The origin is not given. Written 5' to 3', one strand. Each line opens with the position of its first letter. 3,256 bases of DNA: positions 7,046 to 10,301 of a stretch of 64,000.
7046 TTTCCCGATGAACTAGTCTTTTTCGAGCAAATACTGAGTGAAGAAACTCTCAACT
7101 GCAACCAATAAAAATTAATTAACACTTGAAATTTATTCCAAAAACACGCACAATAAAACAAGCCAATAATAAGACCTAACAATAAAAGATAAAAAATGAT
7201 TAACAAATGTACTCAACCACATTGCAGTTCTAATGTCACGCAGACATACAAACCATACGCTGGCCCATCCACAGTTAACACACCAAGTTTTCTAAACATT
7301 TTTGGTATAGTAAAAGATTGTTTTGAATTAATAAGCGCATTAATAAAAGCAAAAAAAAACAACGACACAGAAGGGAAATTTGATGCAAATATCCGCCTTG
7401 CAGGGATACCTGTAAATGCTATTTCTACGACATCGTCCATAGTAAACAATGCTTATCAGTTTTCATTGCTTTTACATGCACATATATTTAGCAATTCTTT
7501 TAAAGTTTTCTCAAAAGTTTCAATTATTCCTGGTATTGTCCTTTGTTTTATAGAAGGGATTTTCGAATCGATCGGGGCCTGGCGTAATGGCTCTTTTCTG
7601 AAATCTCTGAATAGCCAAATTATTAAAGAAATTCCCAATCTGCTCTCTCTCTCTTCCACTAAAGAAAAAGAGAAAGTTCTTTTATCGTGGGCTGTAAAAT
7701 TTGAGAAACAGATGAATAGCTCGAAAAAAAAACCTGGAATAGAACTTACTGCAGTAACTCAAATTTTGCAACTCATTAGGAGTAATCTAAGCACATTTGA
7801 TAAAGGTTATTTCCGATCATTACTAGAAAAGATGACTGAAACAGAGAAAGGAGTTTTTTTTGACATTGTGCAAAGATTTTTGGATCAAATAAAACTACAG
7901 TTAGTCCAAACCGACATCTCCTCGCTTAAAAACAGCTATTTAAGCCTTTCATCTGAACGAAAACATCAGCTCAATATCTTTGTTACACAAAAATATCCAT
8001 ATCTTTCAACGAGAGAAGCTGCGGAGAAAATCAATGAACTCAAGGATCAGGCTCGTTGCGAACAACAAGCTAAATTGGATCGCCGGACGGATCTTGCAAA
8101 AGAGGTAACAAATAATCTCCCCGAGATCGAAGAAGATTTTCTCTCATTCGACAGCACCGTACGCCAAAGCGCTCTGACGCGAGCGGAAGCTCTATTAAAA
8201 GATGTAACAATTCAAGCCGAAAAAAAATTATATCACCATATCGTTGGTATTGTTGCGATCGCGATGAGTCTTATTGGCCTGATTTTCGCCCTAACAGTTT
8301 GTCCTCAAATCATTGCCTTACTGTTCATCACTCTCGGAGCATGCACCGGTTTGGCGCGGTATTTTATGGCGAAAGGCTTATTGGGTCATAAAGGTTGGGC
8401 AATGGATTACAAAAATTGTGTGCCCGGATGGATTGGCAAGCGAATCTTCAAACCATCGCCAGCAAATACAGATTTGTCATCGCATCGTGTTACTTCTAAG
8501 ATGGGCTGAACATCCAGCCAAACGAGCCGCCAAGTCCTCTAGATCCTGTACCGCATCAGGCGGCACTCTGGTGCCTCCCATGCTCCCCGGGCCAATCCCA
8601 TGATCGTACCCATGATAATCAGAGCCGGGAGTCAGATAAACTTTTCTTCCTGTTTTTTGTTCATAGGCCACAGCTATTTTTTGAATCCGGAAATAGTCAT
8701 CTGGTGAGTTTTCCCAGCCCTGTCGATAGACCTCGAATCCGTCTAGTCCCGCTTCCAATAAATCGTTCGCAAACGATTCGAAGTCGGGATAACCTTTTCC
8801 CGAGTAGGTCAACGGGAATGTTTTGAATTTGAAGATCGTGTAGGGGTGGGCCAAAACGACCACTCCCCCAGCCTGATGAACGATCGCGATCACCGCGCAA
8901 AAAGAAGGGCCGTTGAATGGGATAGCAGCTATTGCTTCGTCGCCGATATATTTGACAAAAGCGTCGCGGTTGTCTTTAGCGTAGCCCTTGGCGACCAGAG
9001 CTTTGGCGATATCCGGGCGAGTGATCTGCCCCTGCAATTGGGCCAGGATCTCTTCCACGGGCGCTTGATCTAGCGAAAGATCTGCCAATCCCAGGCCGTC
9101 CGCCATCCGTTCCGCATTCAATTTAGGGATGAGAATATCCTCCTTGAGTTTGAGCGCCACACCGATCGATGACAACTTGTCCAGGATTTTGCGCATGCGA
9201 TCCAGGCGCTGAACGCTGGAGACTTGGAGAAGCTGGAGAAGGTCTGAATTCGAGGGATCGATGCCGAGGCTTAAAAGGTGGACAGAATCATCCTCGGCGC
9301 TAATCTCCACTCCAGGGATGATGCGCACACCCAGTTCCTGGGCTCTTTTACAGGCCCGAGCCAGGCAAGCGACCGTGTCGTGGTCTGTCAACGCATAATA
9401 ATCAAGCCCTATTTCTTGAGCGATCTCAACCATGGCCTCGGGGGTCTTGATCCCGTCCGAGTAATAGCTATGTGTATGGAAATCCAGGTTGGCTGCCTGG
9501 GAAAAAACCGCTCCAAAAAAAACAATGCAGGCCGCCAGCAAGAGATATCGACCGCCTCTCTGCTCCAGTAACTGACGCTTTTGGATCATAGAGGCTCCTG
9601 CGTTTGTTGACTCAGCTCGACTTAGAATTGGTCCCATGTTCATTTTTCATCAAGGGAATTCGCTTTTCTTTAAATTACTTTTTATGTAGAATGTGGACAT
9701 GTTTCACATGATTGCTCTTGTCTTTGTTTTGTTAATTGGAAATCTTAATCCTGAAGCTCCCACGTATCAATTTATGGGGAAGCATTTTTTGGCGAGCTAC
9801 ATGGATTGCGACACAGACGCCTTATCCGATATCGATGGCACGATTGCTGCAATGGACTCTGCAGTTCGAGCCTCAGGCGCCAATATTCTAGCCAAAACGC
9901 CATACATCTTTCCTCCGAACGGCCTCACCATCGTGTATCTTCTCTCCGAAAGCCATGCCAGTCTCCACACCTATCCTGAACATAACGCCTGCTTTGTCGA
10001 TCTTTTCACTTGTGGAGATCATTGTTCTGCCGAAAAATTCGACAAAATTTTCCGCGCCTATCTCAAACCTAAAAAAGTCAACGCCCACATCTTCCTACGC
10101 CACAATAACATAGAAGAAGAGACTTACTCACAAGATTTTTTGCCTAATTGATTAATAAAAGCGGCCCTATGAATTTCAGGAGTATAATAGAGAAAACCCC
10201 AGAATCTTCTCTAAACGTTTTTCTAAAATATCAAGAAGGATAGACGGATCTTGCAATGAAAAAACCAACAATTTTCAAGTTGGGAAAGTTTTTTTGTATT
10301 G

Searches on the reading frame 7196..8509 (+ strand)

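Call 4: search_protein_families(library=pfam, proteins=[window:7196-8509:+], max_evalue=1)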
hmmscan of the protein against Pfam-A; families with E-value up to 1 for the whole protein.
window:7196-8509:+ (437 aa): 2 families
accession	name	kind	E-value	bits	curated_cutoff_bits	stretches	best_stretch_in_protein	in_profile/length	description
PF24993.1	GNC1_N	-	0.22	11.7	26.3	0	175-221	50-96/134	Stalled ribosome sensor GCN1 N-terminal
PF08030.17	NAD_binding_6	-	0.33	11.4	22.2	1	246-325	57-135/156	Ferric reductase NAD binding domain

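Call 73: search_protein_families(library=padloc, proteins=[window:7196-8509:+], max_evalue=0.001)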
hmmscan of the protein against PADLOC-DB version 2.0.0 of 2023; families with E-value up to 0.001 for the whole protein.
window:7196-8509:+ (437 aa): 0 families

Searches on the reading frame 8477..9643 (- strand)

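Call 4: search_protein_families(library=pfam, proteins=[window:8477-9643:-], max_evalue=1)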
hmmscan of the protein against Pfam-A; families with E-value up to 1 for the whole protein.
window:8477-9643:- (388 aa): 1 family
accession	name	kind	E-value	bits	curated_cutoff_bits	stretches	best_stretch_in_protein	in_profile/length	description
PF02811.25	PHP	-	6e-13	49.9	26.4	1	54-128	1-80/164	PHP domain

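Call 73: search_protein_families(library=padloc, proteins=[window:8477-9643:-], max_evalue=0.001)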
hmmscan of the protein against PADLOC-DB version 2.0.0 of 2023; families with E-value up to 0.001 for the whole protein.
window:8477-9643:- (388 aa): 0 families

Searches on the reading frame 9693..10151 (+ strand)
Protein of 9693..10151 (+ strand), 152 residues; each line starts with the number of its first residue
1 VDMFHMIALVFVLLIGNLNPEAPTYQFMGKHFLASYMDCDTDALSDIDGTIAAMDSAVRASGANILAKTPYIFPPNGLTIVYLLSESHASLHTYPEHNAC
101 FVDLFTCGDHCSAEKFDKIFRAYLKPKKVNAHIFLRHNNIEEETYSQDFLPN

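Call 4: search_protein_families(library=pfam, proteins=[window:9693-10151:+], max_evalue=1)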
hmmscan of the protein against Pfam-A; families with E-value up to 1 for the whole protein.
window:9693-10151:+ (152 aa): 1 family
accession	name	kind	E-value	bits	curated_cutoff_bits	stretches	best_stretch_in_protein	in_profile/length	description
PF02675.21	AdoMet_dc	-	2e-27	96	25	1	31-136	1-106/107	S-adenosylmethionine decarboxylase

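Call 73: search_protein_families(library=padloc, proteins=[window:9693-10151:+], max_evalue=0.001)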
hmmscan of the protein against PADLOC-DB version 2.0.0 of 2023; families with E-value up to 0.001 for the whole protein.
window:9693-10151:+ (152 aa): 0 families
